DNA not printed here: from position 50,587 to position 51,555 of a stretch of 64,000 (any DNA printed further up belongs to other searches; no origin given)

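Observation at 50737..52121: GC-elevated two-gene island between murA and rplJ: DUF4258-like toxin-domain protein + pseudo-receiver protein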

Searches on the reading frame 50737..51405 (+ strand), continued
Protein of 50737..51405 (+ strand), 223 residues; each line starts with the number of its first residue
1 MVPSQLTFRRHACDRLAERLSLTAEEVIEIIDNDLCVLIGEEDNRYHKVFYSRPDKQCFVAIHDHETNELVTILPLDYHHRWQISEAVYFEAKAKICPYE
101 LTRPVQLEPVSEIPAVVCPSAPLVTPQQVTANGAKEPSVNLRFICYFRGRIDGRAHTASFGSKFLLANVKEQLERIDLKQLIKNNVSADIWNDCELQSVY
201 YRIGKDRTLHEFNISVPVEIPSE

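Call 53: fold_search(model_id=the predicted structure, library=pdb)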
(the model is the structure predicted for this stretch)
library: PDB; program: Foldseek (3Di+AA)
matches with E <= 10: 434; with E <= 0.001: 0
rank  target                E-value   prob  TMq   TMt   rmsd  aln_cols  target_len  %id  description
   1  6bk9                  1.9e-01  0.20  0.13  0.11  14.0       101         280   14  Crystal Structure of Squid Arrestin (released 2018-09-19)
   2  5ja8_E                2.3e-01  0.80  0.26  0.47  11.4       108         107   13  Crystal structure of the HigB2 toxin in complex with Nb2 (released 2017-04-05)
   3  7qoh_g                5.5e-01  0.28  0.17  0.36   7.5        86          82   10  Unique vertex of the phicrAss001 virion with C5 symmetry imposed (released 2023-03-29)
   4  6wmb_A                6.5e-01  0.21  0.15  0.10   7.3        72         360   17  Crystal structure of a soluble variant of full-length human APOBEC3G (pH 8.0) (released 2020-12-23)
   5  9b2k_P                7.7e-01  0.12  0.14  0.04  14.2       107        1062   11  SpCas9 with dual-guide RNA in open conformation (released 2025-03-26)
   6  9znf_AO               1.0e+00  0.10  0.11  0.28   7.1        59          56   15  Cryo-EM structure of the Methanosarcina acetivorans 70S ribosome in complex with SriA and SriB (released 2026-01-28)
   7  5hmq_D                1.1e+00  0.06  0.11  0.05  14.2        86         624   19  xylose isomerase-like TIM barrel/4-hydroxyphenylpyruvate dioxygenase fusion protein (released 2016-10-19)
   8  6b12_B                1.1e+00  0.69  0.16  0.23   2.3        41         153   17  Structure of Tne2 in complex with Tni2 (released 2017-12-20)
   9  6skf_BT               1.1e+00  0.14  0.15  0.32   5.9        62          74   11  Cryo-EM Structure of T. kodakarensis 70S ribosome (released 2020-07-29)
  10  8g1i_A                1.3e+00  0.10  0.15  0.04  13.5       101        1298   12  SpCas9 with sgRNA and target DNA (released 2023-05-17)
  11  7kah_D                1.4e+00  0.02  0.11  0.06  25.9       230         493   10  Cryo-EM structure of the Sec complex from S. cerevisiae, wild-type, class without Sec62 (released 2021-02-03)
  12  8to5_c                1.5e+00  0.10  0.12  0.26   9.4        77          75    8  Central rod disk in C1 symmetry of high-resolution phycobilisome quenched by OCP (local refinement) (released 2024-04-17)
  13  9w7t_A                1.5e+00  0.09  0.13  0.04  13.3        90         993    8  SuperFi Cas9 - 20nt sgRNA - DNA ternary complex Class B (released 2025-12-31)
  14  5i2s_A                1.5e+00  0.07  0.14  0.08  11.5        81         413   11  PREFUSION FORM OF THE VESICULAR STOMATITIS VIRUS GLYCOPROTEIN G ECTODOMAIN (released 2016-03-02)
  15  9c6e                  1.5e+00  0.03  0.08  0.06  13.6        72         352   17  High-resolution structure of bovine (3-367)Arrestin-1 in a pre-activated conformation (released 2024-11-06)
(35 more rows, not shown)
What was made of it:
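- Closest known: HigB/HigB2 and RelE ribosome-dependent mRNA endonuclease toxins. Same: Best relevant structural match: HigB2 5ja8_E, Foldseek probability 0.80, TM 0.47 on the target (call 53).
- HigB2 is the best relevant PDB match (probability 0.80) (call 53).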

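Call 58: fold_search(model_id=the predicted structure, library=viral)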
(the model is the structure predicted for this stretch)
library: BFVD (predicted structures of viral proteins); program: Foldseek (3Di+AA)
matches with E <= 10: 1437; with E <= 0.001: 0
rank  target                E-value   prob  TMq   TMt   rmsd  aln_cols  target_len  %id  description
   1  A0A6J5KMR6            1.0e-02  1.00  0.25  0.60   3.9        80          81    9  Usg-like [uncultured Caudovirales phage]
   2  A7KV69                1.5e-02  1.00  0.29  0.43   6.6       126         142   11  (no name in the UniProt tables at hand)
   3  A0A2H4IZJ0            2.0e-02  1.00  0.25  0.22   5.2        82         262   16  Uncharacterized protein [uncultured Caudovirales phage]
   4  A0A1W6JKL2            2.8e-02  1.00  0.26  0.30   7.1        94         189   16  Uncharacterized protein [Lactococcus phage AM4]
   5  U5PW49                3.5e-02  0.99  0.25  0.53  14.9       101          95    8  Uncharacterized protein [Acinetobacter phage Presley]
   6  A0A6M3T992            3.7e-02  0.98  0.23  0.44   7.6        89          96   12  (no name in the UniProt tables at hand)
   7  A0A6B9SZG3            4.2e-02  0.25  0.14  0.23  18.4        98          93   17  Uncharacterized protein [Bacillus phage SRT01hs]
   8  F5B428                5.2e-02  0.94  0.24  0.34  16.1       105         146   12  (no name in the UniProt tables at hand)
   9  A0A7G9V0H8            5.5e-02  1.00  0.25  0.49   3.6        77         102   19  (no name in the UniProt tables at hand)
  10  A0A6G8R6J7            6.2e-02  0.94  0.23  0.36   7.6        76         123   14  Uncharacterized protein [Synechococcus phage S-H34]
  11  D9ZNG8                7.3e-02  0.38  0.15  0.31   7.3        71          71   17  (no name in the UniProt tables at hand)
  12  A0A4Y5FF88            8.1e-02  0.98  0.24  0.49   4.5        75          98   15  (no name in the UniProt tables at hand)
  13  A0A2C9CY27            8.1e-02  0.84  0.20  0.28   6.3        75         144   15  Uncharacterized protein [Yersinia phage fHe-Yen9-04]
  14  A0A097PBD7            8.1e-02  0.77  0.22  0.34  16.4       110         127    9  Uncharacterized protein [Delftia phage RG-2014]
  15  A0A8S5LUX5            8.1e-02  0.23  0.15  0.17  16.6       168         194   10  Host cell division inhibitor Icd-like protein [Podoviridae sp. cti6G1]
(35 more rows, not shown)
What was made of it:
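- Tried and rejected: The viral hits were small uncharacterised proteins (calls 53, 58).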

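Call 63: find_encoding_contigs(protein=P0159, flank=6000)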
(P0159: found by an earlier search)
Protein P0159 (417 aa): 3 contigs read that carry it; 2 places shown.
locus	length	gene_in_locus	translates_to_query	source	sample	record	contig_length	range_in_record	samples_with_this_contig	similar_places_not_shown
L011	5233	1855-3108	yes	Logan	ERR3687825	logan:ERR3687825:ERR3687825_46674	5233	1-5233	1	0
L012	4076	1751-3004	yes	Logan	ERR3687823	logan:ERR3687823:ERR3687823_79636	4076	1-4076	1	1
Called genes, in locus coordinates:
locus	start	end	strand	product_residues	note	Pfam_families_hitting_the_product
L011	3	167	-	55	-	?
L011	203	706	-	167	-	PF00466:Ribosomal_L10, PF27436:RL10_C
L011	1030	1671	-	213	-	-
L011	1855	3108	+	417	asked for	PF00275:EPSP_synthase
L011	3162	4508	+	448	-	PF08308:PEGA, PF26550:Tricorn_2nd (faint), PF25174:Beta-prop_THOC3 (faint)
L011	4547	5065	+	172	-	PF00383:dCMP_cyt_deam_1, PF14437:MafB19-deam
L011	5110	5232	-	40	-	?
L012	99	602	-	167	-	PF00466:Ribosomal_L10, PF27436:RL10_C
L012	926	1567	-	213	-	-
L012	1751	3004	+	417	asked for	PF00275:EPSP_synthase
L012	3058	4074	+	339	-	?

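Call 64: find_encoding_contigs(protein=P0152, flank=6000)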
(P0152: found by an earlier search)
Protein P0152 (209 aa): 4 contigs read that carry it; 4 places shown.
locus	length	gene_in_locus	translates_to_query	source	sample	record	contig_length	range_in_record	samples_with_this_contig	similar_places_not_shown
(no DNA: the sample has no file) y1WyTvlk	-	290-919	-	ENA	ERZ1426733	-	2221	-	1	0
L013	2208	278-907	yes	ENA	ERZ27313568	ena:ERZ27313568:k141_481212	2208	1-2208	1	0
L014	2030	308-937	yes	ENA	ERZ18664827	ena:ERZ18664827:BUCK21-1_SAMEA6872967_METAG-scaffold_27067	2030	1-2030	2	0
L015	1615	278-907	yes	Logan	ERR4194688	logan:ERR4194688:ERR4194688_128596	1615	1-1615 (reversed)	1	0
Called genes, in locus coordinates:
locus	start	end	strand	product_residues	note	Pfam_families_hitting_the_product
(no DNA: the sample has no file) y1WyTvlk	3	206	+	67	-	?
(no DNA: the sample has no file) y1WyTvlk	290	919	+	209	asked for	-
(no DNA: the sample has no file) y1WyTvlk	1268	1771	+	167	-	PF00466:Ribosomal_L10, PF27436:RL10_C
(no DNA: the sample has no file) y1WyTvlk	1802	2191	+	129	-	PF16320:Ribosomal_L12_N, PF00542:Ribosomal_L12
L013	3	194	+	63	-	?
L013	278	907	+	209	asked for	-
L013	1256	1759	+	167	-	PF00466:Ribosomal_L10, PF27436:RL10_C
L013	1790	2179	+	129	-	PF16320:Ribosomal_L12_N, PF00542:Ribosomal_L12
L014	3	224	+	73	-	?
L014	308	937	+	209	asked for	-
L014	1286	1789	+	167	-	PF00466:Ribosomal_L10, PF27436:RL10_C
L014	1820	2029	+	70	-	?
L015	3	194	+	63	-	?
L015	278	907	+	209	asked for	-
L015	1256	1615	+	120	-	?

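Call 68: search_protein_families(library=phrogs, proteins=[L009:6004-6573:+], max_evalue=1)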
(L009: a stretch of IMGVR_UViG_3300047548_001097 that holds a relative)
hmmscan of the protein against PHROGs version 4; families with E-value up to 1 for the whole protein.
L009:6004-6573:+ (190 aa): 0 families

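Call 69: find_homologous_proteins(query=A2, max_evalue=0.00001)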
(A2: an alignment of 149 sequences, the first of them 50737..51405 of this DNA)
Query A2 (149 sequences) (223 aa, profile of the alignment): 6 proteins with E <= 0.00001 among 7940 candidates.
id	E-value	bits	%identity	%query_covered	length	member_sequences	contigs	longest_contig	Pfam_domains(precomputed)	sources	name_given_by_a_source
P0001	1.9e-51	193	100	100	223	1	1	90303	-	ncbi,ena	-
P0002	7.1e-50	188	40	94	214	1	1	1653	-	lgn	-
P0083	3.0e-42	163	39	39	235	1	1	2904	-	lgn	-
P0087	7.7e-38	149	33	48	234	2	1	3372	-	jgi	-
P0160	8.3e-38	149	37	35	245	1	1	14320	-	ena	-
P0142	9.8e-33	132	39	39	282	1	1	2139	-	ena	-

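Call 70: find_encoding_contigs(protein=P0160, flank=5000, max_places=3)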
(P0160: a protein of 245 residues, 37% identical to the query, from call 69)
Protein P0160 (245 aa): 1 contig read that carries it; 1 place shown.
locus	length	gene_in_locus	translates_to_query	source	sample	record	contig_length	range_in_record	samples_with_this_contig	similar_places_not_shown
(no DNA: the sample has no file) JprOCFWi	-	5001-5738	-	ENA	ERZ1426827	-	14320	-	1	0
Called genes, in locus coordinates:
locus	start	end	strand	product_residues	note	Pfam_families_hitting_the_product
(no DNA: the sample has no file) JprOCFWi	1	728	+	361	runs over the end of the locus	PF01467:CTP_transf_like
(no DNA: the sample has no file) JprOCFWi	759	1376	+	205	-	-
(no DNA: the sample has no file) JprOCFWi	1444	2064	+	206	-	-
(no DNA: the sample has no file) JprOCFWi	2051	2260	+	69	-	-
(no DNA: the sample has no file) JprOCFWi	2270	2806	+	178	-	-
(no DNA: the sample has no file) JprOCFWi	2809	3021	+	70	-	-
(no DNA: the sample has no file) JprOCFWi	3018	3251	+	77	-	-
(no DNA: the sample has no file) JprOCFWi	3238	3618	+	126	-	-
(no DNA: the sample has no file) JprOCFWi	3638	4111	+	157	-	-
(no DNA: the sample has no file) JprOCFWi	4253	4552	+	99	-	-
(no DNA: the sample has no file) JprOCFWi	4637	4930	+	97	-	-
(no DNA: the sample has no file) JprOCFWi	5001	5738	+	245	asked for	-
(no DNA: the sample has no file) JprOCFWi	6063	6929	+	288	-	-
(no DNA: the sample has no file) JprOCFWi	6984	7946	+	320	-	PF06067:DUF932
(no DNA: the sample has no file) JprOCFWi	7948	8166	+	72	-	-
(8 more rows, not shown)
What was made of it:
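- The P0160 contig carries DUF932 and many small ORFs (call 70).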

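Call 71: find_encoding_contigs(protein=P0008, flank=5000, max_places=3)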
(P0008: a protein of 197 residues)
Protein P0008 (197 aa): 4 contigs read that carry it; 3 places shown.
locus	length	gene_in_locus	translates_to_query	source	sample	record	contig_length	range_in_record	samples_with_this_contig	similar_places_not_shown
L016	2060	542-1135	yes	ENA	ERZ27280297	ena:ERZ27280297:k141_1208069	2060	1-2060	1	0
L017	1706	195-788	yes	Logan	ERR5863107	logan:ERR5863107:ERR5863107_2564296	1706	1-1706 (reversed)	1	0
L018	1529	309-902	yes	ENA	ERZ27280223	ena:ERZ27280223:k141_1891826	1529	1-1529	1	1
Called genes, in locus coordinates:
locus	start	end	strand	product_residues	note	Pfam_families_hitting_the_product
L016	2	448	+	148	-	?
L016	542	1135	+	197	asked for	-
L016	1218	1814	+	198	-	PF01625:PMSR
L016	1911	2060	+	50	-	?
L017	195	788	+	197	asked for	-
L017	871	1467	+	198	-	PF01625:PMSR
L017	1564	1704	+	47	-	?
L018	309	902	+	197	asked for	-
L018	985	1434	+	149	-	PF01625:PMSR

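Call 72: find_encoding_contigs(protein=P0010, flank=5000, max_places=3)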
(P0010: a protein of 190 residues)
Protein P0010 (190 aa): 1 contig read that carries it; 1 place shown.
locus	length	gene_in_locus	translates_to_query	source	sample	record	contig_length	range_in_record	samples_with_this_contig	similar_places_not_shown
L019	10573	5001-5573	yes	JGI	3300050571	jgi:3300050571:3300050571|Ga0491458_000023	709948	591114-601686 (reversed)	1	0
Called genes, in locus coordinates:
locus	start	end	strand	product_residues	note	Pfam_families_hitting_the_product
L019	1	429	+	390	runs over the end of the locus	PF00999:Na_H_Exchanger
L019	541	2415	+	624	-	PF01807:Zn_ribbon_DnaG, PF08275:DNAG_N, PF01751:Toprim, PF13155:Toprim_2, PF13662:Toprim_4, PF10410:DnaB_bind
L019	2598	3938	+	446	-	PF03979:Sigma70_r1_1 (weak), PF00140:Sigma70_r1_2, PF04542:Sigma70_r2, PF04539:Sigma70_r3, PF04545:Sigma70_r4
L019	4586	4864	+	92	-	-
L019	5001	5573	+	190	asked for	-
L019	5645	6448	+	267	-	PF01734:Patatin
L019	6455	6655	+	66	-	PF12844:HTH_19 (weak), PF01381:HTH_3, PF13560:HTH_31 (weak)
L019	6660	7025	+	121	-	-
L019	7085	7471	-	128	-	PF00072:Response_reg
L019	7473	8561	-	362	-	PF00989:PAS, PF08448:PAS_4, PF13426:PAS_9, PF00512:HisKA, PF02518:HATPase_c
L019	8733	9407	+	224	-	PF08534:Redoxin (weak), PF00578:AhpC-TSA (weak), PF00085:Thioredoxin (weak)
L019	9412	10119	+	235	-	PF02683:DsbD_TM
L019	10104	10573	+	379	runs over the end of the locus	PF00578:AhpC-TSA, PF08534:Redoxin, PF13905:Thioredoxin_8, PF17991:Thioredoxin_10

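Call 88: search_protein_families(library=pfam, proteins=[P0029, P0025, P0122, P0116, P0142, P0067, P0049, P0136, P0124, P0076], max_evalue=0.01)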
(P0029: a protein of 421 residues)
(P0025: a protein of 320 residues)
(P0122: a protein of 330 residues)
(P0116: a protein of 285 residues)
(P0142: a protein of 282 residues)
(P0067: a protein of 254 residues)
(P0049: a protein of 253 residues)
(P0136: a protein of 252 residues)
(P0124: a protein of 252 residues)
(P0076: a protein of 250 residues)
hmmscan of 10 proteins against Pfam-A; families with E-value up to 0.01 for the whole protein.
P0029 (421 aa): 2 families
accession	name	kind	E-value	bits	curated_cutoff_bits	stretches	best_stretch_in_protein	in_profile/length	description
PF23981.1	DUF7305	-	1.1e-16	61.7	27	1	282-398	70-182/185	Domain of unknown function (DUF7305)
PF20597.4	pAdhesive_15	-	5.2e-05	23.7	23.8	1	292-390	177-252/254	Putative Ice-binding-like adhesive domain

P0025 (320 aa): 2 families
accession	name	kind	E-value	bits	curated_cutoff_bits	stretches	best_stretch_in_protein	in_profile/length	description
PF02241.23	MCR_beta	-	0.0032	17.5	25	1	147-197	39-89/249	Methyl-coenzyme M reductase beta subunit, C-terminal domain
PF14076.12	DUF4258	-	0.0041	17.8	25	0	6-74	1-69/71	Domain of unknown function (DUF4258)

P0122 (330 aa): 0 families

P0116 (285 aa): 0 families

P0142 (282 aa): 1 family
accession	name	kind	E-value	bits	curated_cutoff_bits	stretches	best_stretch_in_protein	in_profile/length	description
PF14076.12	DUF4258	-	0.00076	20.2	25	1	4-68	2-67/71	Domain of unknown function (DUF4258)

P0067 (254 aa): 0 families

P0049 (253 aa): 0 families

P0136 (252 aa): 0 families

P0124 (252 aa): 0 families

P0076 (250 aa): 0 families
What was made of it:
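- On DUF4258 (PF14076): The best members score 20.2 and 17.8 bits (call 88).
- Closest known: DUF4258. Same: Family members P0142 and P0025 align over profile positions 2-67/71 and 1-69/71 (call 88).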

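Call 105: find_encoding_contigs(protein=P0005, flank=4000, max_places=2)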
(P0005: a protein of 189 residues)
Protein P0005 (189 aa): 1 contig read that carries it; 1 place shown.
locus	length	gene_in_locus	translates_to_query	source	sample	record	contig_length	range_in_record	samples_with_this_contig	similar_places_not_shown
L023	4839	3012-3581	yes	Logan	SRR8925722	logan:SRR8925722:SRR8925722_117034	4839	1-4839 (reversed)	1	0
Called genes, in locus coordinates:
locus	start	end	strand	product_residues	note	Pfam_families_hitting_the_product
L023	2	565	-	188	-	?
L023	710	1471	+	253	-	-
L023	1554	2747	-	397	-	PF00149:Metallophos (faint), PF12850:Metallophos_2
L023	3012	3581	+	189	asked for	-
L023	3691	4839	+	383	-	?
